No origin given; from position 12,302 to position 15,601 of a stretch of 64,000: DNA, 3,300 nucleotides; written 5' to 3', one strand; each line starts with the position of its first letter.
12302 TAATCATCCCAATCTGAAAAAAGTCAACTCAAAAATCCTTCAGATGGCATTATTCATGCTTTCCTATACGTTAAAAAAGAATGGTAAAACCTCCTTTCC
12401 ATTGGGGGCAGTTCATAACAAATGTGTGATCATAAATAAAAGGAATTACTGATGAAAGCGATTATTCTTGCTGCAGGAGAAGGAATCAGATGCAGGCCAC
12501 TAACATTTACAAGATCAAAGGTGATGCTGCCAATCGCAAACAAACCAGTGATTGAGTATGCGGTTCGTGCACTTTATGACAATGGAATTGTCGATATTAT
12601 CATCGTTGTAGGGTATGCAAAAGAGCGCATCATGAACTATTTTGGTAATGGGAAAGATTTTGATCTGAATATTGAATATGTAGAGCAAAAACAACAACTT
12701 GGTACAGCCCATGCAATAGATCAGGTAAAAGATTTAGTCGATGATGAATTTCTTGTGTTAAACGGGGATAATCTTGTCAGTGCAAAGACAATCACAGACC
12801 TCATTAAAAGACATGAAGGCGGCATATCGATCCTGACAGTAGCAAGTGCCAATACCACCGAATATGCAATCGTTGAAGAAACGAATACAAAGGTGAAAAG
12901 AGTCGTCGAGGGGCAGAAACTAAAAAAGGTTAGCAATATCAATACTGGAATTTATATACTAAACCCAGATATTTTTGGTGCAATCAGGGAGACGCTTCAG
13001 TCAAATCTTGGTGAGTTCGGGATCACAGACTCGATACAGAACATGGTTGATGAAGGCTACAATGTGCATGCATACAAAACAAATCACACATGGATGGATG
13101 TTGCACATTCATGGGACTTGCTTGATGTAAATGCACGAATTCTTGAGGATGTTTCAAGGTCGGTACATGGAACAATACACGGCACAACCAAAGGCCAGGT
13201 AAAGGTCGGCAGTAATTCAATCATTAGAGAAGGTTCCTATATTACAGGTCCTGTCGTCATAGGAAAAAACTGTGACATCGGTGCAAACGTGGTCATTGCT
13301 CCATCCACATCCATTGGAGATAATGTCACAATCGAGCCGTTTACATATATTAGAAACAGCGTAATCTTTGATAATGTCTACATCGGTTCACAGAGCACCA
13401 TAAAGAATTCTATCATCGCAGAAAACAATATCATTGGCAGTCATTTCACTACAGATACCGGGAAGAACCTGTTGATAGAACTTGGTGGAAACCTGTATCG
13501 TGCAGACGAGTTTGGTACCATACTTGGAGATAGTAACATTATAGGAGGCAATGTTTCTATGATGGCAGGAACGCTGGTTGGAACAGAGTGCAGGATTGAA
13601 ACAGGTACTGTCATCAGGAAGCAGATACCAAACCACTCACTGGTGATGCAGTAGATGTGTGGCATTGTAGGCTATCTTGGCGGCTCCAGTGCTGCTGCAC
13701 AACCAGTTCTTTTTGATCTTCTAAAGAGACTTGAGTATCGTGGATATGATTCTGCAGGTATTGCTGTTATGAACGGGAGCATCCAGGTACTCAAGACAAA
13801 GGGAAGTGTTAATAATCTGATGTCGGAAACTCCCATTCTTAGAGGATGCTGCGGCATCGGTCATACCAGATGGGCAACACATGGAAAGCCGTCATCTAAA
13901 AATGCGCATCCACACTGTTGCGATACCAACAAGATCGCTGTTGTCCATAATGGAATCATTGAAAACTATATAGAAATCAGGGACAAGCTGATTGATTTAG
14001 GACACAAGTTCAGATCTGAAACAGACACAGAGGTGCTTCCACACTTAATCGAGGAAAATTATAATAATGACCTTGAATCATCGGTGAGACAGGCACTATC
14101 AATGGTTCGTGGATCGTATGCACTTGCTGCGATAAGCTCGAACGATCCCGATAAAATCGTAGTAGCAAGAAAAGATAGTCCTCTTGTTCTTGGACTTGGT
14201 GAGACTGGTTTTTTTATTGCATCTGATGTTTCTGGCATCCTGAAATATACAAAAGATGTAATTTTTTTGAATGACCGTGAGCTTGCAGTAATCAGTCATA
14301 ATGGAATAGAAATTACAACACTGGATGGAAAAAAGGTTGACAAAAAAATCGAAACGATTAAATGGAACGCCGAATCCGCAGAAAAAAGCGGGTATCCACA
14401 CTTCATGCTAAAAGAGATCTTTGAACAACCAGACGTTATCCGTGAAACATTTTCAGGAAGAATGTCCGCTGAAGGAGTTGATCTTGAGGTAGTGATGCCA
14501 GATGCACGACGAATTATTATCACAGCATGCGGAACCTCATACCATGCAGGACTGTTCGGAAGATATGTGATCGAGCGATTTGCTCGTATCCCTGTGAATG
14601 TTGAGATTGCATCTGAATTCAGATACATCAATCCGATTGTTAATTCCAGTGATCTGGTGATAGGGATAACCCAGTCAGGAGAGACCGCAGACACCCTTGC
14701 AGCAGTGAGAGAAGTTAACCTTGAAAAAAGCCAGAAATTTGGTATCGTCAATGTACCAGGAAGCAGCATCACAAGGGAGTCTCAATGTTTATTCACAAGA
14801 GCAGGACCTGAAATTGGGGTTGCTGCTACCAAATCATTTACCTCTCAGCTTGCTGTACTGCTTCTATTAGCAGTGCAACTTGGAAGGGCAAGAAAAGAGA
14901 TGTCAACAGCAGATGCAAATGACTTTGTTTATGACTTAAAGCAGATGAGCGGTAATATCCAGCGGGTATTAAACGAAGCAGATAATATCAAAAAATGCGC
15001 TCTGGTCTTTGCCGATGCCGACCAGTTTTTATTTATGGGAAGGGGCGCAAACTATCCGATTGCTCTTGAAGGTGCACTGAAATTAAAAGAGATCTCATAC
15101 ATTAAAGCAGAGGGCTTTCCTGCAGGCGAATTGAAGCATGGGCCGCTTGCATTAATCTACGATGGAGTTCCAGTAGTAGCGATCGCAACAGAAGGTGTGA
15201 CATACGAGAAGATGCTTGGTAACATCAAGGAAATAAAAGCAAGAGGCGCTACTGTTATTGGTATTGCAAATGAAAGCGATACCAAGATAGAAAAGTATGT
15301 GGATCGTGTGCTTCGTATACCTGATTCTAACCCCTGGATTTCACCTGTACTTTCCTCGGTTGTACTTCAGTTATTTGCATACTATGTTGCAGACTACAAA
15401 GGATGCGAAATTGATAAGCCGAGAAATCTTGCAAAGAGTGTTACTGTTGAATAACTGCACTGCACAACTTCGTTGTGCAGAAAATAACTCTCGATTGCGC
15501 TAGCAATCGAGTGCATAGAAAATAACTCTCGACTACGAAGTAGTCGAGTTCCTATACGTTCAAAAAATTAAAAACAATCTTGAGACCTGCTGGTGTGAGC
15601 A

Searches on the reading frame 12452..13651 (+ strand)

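Call 64: search_protein_families(library=pfam, proteins=[window:12452-13651:+], max_evalue=0.00001)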
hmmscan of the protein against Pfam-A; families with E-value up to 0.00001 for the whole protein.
window:12452-13651:+ (400 aa): 7 families
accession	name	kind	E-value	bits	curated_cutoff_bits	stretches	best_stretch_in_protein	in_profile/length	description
PF00483.29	NTP_transferase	-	1.5e-38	133.2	21.2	1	2-231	1-243/245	Nucleotidyl transferase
PF00132.30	Hexapep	-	1.9e-21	75.2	27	1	268-302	2-36/36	Bacterial transferase hexapeptide (six repeats)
PF25084.1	LbH_EIF2B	-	5.4e-15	55.7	54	1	254-334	8-87/105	EIF2B subunit epsilon LbH domain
PF14602.12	Hexapep_2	-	3.2e-11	43.2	27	1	267-295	1-27/34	Hexapeptide repeat of succinyl-transferase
PF12804.13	NTP_transf_3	-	6.7e-09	36.6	27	1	3-133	1-124/160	MobA-like NTP transferase domain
PF25087.1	GMPPB_C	-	1.3e-06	28.5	39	0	268-312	5-55/110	GMPPB C-terminal domain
PF24894.1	Hexapep_GlmU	-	2.9e-06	27.8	23.3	0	288-330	37-79/104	GlmU-like, C-terminal hexapeptide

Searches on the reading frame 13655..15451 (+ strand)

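Call 64: search_protein_families(library=pfam, proteins=[window:13655-15451:+], max_evalue=0.00001)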
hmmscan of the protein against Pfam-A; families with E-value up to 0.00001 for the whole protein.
window:13655-15451:+ (599 aa): 3 families
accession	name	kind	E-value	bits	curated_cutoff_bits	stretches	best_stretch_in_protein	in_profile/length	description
PF01380.27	SIS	-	6.7e-57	191.4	25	2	283-407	4-130/131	SIS domain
PF13522.11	GATase_6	-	2.5e-21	76.5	27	1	62-190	8-129/130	Glutamine amidotransferase domain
PF13537.11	GATase_7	-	4e-16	59.6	25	1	80-196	9-122/123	Glutamine amidotransferase domain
